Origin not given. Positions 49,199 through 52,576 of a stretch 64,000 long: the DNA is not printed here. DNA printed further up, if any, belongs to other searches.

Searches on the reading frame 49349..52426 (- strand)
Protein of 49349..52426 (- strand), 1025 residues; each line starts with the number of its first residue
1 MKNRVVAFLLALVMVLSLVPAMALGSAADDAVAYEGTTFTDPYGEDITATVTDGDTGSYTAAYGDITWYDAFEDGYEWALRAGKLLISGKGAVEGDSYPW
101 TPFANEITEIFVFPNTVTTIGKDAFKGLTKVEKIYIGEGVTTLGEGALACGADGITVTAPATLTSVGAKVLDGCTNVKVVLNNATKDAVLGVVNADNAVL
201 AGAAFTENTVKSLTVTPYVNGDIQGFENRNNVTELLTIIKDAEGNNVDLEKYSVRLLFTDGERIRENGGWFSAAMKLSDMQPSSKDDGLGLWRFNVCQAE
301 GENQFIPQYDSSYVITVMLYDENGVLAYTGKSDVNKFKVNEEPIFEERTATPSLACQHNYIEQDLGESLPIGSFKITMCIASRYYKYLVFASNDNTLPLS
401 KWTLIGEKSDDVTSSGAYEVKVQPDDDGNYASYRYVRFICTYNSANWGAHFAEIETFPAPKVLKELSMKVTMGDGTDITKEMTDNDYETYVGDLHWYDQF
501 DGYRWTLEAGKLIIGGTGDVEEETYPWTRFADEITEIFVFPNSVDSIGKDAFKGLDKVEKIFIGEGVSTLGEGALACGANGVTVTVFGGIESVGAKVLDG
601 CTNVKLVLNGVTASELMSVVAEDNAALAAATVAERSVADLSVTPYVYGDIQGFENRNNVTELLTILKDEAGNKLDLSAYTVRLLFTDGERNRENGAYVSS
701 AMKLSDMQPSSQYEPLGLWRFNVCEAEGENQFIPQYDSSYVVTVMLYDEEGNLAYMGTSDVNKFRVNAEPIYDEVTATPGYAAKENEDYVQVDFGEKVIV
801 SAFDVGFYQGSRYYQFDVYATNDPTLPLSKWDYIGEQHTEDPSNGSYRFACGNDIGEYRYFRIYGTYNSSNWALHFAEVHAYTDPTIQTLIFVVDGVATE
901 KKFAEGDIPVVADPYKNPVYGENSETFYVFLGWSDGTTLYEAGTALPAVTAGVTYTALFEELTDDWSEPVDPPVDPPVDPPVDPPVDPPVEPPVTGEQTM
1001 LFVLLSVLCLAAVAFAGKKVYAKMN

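Call 71: search_protein_families(library=pfam, proteins=[window:49349-52426:-], max_evalue=0.00001)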
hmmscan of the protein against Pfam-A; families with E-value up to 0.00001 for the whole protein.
window:49349-52426:- (1025 aa): 2 families
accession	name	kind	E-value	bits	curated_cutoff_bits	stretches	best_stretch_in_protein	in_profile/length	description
PF13306.12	LRR_5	-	2.6e-17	63.4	27.7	2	103-179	8-83/127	BspA type Leucine rich repeat region (6 copies)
PF22633.2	F5_F8_type_C_2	-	1.1e-09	39.2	27.8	0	783-863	15-91/91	NedA-like, galactose-binding domain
